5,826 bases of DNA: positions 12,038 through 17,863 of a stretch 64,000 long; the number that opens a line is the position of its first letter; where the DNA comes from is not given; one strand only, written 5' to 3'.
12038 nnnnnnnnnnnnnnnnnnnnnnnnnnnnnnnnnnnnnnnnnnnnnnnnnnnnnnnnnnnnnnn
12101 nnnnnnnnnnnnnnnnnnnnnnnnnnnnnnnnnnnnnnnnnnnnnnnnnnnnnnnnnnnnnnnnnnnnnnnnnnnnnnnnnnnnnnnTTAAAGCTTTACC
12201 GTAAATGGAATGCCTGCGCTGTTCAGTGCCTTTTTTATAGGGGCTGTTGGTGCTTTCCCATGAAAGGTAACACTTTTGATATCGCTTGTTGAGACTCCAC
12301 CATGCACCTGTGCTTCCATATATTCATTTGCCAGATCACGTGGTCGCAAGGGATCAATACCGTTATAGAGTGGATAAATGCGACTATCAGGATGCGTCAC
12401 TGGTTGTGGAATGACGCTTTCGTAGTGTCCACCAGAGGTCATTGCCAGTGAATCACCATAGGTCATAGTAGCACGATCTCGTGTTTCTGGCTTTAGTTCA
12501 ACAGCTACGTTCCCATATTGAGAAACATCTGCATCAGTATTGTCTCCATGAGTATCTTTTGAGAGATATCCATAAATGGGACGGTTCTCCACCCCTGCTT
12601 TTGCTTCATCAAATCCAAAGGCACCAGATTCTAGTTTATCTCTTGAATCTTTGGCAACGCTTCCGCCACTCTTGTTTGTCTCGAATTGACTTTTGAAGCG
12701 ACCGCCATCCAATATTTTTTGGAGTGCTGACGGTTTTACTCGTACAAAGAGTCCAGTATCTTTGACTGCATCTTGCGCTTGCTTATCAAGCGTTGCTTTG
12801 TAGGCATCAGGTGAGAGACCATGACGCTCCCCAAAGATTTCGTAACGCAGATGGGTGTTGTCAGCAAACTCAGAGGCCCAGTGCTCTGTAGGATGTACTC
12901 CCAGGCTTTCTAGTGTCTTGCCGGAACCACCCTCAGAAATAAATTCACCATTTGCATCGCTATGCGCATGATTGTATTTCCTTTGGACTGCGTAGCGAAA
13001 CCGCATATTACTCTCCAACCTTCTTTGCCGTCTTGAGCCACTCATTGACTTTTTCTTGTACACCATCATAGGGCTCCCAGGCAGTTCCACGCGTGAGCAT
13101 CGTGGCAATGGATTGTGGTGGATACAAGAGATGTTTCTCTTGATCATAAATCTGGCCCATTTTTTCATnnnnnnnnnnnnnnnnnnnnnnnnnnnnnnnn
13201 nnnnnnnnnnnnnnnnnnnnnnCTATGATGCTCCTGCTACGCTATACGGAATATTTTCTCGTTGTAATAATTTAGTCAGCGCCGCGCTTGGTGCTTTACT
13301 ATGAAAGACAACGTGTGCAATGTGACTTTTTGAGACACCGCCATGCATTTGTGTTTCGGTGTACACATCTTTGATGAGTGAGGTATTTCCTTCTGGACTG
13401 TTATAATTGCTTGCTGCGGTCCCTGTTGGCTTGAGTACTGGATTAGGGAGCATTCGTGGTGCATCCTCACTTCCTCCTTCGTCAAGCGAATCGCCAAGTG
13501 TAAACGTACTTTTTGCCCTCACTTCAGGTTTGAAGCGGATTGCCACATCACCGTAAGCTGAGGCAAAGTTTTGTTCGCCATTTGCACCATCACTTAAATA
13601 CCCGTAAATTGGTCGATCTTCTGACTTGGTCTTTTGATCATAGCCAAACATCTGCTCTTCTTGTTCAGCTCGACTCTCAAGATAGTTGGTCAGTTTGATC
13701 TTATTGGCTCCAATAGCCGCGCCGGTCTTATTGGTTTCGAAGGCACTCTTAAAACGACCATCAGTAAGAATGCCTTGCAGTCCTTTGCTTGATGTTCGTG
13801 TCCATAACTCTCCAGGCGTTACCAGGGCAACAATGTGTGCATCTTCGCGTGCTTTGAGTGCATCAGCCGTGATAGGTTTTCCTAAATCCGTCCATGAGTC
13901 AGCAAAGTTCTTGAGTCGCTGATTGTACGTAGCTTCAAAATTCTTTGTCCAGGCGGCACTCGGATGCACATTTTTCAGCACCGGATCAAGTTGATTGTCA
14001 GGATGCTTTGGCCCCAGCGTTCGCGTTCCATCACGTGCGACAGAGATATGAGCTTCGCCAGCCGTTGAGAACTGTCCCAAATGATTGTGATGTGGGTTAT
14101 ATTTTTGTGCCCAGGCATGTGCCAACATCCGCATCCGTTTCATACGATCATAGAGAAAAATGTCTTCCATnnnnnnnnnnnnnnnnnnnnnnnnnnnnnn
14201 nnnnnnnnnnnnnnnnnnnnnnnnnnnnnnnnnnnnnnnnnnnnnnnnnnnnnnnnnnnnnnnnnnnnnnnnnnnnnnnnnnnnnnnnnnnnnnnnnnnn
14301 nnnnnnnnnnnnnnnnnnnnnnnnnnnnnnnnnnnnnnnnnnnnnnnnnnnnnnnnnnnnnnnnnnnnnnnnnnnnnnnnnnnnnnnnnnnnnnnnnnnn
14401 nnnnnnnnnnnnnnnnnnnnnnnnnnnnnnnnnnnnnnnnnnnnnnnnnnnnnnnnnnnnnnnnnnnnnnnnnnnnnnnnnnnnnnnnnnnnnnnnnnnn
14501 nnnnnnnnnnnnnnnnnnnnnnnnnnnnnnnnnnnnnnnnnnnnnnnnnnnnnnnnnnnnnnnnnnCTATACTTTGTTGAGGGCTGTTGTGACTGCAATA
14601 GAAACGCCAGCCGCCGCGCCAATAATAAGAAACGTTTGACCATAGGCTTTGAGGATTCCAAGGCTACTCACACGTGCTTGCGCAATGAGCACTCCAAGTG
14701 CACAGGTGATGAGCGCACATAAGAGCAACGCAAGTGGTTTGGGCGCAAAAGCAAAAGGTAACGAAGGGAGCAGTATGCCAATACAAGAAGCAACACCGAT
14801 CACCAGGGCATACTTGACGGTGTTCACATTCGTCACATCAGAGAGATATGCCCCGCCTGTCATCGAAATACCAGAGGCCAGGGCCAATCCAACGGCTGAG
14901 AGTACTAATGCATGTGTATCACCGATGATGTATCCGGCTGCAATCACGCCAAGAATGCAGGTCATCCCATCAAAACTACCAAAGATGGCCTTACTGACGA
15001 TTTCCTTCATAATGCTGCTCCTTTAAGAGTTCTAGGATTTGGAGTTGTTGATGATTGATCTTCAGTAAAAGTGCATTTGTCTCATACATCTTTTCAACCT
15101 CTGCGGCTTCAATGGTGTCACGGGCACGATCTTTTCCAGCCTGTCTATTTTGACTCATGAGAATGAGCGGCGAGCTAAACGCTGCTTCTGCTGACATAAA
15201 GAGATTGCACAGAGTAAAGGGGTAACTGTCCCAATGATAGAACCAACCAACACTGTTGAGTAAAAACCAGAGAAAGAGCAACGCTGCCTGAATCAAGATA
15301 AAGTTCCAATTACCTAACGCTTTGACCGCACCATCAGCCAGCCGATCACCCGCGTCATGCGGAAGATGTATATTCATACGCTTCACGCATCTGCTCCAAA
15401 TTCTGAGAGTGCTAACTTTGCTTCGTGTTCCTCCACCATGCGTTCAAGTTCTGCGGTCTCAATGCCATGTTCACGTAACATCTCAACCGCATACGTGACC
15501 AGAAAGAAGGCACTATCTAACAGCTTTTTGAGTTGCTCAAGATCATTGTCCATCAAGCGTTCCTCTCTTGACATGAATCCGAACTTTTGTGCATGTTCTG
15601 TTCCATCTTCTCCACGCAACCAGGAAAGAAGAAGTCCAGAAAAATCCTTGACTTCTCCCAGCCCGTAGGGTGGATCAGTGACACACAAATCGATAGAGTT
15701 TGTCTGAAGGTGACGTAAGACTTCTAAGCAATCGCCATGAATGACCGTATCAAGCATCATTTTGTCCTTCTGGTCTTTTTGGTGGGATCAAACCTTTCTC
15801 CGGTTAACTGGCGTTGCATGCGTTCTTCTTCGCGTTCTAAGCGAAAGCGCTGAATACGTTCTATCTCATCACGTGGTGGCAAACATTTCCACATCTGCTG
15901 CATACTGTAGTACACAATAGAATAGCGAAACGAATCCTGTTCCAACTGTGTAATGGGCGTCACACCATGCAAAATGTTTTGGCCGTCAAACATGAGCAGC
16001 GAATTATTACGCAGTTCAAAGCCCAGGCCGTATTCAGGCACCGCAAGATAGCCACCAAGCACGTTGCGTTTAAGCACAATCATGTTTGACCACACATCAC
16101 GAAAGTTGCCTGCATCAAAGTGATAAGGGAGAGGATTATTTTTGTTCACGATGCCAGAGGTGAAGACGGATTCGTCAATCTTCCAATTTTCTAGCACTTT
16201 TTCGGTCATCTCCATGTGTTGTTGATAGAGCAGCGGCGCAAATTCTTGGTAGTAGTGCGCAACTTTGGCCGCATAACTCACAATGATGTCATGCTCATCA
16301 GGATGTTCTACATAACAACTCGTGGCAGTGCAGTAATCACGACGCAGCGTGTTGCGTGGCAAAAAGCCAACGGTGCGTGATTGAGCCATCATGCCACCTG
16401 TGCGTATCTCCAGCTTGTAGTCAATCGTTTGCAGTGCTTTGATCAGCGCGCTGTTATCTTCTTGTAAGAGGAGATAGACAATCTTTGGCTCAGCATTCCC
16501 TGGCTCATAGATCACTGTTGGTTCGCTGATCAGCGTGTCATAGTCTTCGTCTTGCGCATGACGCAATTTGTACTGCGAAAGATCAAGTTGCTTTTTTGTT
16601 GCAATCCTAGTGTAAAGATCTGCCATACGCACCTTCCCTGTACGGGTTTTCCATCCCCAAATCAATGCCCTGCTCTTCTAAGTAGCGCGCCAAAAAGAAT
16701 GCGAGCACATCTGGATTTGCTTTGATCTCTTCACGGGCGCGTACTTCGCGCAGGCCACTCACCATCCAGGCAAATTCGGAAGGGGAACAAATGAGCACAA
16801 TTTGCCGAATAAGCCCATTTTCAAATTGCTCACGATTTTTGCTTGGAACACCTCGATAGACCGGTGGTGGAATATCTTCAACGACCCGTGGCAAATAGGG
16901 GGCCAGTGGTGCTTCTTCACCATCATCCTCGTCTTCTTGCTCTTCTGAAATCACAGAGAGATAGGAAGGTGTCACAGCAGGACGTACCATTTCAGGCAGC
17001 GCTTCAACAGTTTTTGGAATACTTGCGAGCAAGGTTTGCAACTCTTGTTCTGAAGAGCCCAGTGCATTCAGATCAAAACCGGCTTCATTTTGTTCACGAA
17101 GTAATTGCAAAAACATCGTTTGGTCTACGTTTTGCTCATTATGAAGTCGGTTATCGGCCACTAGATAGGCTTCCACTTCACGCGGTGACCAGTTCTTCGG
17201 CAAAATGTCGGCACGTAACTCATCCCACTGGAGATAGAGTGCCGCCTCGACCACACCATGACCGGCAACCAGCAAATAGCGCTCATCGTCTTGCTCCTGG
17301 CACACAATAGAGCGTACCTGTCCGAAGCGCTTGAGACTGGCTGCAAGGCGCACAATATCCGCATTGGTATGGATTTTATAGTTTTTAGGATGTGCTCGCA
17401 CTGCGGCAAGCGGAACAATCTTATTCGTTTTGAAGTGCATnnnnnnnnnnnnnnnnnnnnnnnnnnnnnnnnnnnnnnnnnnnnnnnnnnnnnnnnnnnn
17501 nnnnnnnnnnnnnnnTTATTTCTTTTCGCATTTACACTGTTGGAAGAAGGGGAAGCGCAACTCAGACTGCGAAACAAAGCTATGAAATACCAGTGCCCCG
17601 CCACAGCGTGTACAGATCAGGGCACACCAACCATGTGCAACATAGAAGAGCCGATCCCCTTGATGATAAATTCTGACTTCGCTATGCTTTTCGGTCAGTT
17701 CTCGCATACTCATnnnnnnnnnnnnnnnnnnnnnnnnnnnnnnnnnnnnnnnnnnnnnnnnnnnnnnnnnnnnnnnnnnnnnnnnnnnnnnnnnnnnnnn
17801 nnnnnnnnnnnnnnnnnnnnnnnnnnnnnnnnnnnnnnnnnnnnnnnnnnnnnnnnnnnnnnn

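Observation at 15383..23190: Duplicated ParB-like + 2OG-Fe(II) dioxygenase cassette with methyltransferase remnant, kinase, GNAT and FAD oxidoreductase: candidate DNA base-hypermodification system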

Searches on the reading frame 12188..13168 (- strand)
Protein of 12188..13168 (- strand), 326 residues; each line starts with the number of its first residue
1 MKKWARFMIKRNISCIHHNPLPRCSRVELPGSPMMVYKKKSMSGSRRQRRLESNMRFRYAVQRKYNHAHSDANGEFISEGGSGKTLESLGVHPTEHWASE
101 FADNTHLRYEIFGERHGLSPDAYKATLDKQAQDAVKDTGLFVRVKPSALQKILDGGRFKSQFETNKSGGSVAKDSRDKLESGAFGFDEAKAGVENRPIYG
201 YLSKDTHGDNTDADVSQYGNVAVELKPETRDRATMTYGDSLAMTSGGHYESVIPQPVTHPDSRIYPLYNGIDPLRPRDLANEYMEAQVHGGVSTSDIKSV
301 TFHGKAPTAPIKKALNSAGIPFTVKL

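Call 5: search_protein_families(library=pfam, max_evalue=0.1, proteins=[window:12188-13168:-])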
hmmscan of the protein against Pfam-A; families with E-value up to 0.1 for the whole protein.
window:12188-13168:- (326 aa): 1 family
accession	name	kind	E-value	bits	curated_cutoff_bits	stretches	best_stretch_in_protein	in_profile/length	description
PF12294.13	DUF3626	-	1.4e-12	47.7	27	1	149-243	19-115/301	Protein of unknown function (DUF3626)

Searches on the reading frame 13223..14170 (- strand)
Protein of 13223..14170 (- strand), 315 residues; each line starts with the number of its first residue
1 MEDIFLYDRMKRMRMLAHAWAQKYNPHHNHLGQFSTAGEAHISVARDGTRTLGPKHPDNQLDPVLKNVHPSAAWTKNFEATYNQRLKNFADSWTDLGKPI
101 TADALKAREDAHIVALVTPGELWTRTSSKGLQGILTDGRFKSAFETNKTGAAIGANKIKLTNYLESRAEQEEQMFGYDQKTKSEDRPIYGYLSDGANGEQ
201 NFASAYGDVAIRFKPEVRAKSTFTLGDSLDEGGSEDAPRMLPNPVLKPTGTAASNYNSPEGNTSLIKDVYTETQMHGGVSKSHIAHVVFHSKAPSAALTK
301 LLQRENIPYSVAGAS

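Call 5: search_protein_families(library=pfam, max_evalue=0.1, proteins=[window:13223-14170:-])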
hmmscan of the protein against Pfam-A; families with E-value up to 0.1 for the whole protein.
window:13223-14170:- (315 aa): 1 family
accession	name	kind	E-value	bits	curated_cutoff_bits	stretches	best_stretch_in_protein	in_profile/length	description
PF12294.13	DUF3626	-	2.1e-09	37.3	27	1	131-231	19-115/301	Protein of unknown function (DUF3626)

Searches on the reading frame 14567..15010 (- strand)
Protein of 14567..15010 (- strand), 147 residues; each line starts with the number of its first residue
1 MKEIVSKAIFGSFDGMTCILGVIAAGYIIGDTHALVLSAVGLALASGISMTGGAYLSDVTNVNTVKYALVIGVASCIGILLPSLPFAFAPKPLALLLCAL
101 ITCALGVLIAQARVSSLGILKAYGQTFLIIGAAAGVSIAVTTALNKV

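Call 5: search_protein_families(library=pfam, max_evalue=0.1, proteins=[window:14567-15010:-])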
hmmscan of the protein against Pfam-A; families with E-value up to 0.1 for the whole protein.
window:14567-15010:- (147 aa): 1 family
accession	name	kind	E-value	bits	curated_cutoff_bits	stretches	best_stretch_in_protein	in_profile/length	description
PF01988.24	VIT1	-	5.7e-08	33.3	28.1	2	6-58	2-56/214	VIT family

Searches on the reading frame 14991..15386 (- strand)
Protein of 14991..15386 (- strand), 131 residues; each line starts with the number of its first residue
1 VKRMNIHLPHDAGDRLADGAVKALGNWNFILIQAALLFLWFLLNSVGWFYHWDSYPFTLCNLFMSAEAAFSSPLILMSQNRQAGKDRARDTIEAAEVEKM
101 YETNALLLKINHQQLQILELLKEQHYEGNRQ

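Call 5: search_protein_families(library=pfam, max_evalue=0.1, proteins=[window:14991-15386:-])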
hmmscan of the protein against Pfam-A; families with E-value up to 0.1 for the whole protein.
window:14991-15386:- (131 aa): 1 family
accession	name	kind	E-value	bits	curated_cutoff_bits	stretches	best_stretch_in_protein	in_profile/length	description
PF06210.16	DUF1003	-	1.7e-24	86.4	27.4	1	25-122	2-101/103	Protein of unknown function (DUF1003)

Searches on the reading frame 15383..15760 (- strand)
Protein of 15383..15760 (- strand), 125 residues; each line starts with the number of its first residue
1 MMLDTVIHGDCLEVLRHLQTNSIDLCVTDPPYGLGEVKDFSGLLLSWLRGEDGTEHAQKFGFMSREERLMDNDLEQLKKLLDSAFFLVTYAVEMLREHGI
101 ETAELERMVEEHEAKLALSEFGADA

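Call 3: search_protein_families(library=pfam, max_evalue=0.1, proteins=[window:15383-15760:-])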
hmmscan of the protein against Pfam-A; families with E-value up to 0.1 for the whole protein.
window:15383-15760:- (125 aa): 0 families

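Call 4: search_protein_families(library=phrogs, max_evalue=0.01, proteins=[window:15383-15760:-])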
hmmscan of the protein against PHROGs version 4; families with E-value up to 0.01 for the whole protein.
window:15383-15760:- (125 aa): 4 families
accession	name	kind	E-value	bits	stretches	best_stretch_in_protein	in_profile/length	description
phrog_67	-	other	8.2e-14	52.6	1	1-35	121-155/743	DNA methyltransferase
phrog_6025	-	other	7.3e-10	39.8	1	6-40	14-48/192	DNA methyltransferase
phrog_12862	-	unknown function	7.6e-07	30.1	1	6-38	5-37/149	-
phrog_11619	-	other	0.00032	21.2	1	4-38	68-102/186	DNA methyltransferase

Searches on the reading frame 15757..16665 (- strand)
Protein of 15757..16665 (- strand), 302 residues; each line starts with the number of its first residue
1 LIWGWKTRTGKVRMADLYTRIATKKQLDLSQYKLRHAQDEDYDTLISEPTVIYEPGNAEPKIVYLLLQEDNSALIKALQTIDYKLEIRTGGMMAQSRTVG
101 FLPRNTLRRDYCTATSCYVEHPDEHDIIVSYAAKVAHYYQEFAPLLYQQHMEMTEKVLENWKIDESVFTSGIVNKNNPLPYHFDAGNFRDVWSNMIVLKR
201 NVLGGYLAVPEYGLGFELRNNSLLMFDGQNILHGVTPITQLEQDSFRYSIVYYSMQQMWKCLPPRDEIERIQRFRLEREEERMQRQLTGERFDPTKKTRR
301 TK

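Call 3: search_protein_families(library=pfam, max_evalue=0.1, proteins=[window:15757-16665:-])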
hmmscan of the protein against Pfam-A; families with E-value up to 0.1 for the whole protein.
window:15757-16665:- (302 aa): 1 family
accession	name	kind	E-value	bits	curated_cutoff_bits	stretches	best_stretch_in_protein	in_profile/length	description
PF12851.13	Tet_JBP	-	2.8e-16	59.6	34.9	1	128-255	33-163/164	Oxygenase domain of the 2OGFeDO superfamily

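Call 4: search_protein_families(library=phrogs, max_evalue=0.01, proteins=[window:15757-16665:-])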
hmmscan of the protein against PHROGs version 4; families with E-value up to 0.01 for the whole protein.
window:15757-16665:- (302 aa): 3 families
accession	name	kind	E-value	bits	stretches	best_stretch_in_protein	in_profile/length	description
phrog_6059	-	moron, auxiliary metabolic gene and host takeover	4e-49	168.8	1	46-300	31-287/292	queuine tRNA-ribosyltransferase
phrog_24024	-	unknown function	1.2e-33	117.7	1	89-279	187-380/433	-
phrog_2297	-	DNA, RNA and nucleotide metabolism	0.0001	23.6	1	135-240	43-149/163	DNA endonuclease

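Call 91: search_protein_families(library=ncbifam, max_evalue=0.01, proteins=[window:15757-16626:-])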
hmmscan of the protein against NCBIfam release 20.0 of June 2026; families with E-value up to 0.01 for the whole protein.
window:15757-16626:- (289 aa): 0 families

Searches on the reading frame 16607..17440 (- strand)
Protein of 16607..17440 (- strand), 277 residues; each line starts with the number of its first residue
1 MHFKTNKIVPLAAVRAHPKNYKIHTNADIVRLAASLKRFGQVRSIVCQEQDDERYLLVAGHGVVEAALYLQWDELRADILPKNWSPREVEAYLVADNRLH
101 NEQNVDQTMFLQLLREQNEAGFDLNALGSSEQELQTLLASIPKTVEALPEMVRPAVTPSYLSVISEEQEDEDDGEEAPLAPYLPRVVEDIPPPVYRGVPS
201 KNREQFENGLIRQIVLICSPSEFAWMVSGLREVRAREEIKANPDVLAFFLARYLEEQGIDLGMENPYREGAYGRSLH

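Call 3: search_protein_families(library=pfam, max_evalue=0.1, proteins=[window:16607-17440:-])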
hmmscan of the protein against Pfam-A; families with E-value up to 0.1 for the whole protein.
window:16607-17440:- (277 aa): 2 families
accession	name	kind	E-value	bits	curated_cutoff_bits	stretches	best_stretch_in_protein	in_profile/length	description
PF02195.25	ParB_N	-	0.0048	17.4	26.3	1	21-77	19-75/95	ParB N-terminal domain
PF15243.11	ANAPC15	-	0.066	14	27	0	126-176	28-78/90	Anaphase-promoting complex subunit 15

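Call 4: search_protein_families(library=phrogs, max_evalue=0.01, proteins=[window:16607-17440:-])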
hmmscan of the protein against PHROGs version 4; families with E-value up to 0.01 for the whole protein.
window:16607-17440:- (277 aa): 14 families
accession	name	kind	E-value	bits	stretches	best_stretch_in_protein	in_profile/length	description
phrog_620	-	DNA, RNA and nucleotide metabolism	2.3e-22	81.2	1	8-165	11-149/217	ParB-like partition protein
phrog_498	-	other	4.1e-22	79.5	1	6-166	35-173/633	DNA methyltransferase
phrog_723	-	DNA, RNA and nucleotide metabolism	4.5e-14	53.8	1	8-149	15-152/223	ParB-like partition protein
phrog_8071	-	DNA, RNA and nucleotide metabolism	7.2e-13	49.5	1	8-166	9-136/389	ParB-like partition protein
phrog_15396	-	DNA, RNA and nucleotide metabolism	2.4e-11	45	1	16-140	14-133/258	ParB-like partition nuclease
phrog_930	-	DNA, RNA and nucleotide metabolism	2.5e-10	41.6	1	11-143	12-137/223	ParB-like partition protein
phrog_940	-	DNA, RNA and nucleotide metabolism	8.2e-10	39.4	1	9-123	9-123/388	nuclease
phrog_4715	-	DNA, RNA and nucleotide metabolism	2.3e-07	30.6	1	9-99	150-239/630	ParB-like partition protein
phrog_3951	-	unknown function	1e-06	29.5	1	7-99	19-111/301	-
phrog_3264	-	DNA, RNA and nucleotide metabolism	2e-06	28.7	1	7-120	50-162/337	ParB-like partition protein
phrog_9353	-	unknown function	8.1e-06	26.9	1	14-144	19-144/245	-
phrog_5475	-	unknown function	0.00096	19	1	7-107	4-95/458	-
phrog_7405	-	unknown function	0.0032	18.2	1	7-102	25-120/250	-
phrog_26387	-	DNA, RNA and nucleotide metabolism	0.008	16.6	0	7-117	11-124/252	ParB-like partition nuclease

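Call 91: search_protein_families(library=ncbifam, max_evalue=0.01, proteins=[window:16607-17440:-])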
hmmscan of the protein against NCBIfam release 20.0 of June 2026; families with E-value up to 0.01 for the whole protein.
window:16607-17440:- (277 aa): 2 families
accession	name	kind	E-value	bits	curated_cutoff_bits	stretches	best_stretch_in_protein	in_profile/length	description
TIGR04285.1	nucleoid_noc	exception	0.0013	18.2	315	1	22-79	19-75/255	nucleoid occlusion protein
TIGR00180.1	parB_part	domain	0.0046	16.7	58.45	0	21-112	21-113/186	ParB/RepB/Spo0J family partition protein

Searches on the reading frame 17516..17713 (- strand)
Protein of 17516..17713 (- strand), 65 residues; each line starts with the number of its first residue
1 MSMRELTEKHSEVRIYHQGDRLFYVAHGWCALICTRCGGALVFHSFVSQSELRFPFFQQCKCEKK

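Call 3: search_protein_families(library=pfam, max_evalue=0.1, proteins=[window:17516-17713:-])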
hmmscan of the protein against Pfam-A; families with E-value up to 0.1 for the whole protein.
window:17516-17713:- (65 aa): 1 family
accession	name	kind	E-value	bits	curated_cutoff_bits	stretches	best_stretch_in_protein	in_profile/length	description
PF10636.14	hemP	-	0.086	13.2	25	0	4-20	5-21/37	Hemin uptake protein hemP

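Call 4: search_protein_families(library=phrogs, max_evalue=0.01, proteins=[window:17516-17713:-])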
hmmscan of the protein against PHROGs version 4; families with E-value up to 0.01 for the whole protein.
window:17516-17713:- (65 aa): 0 families
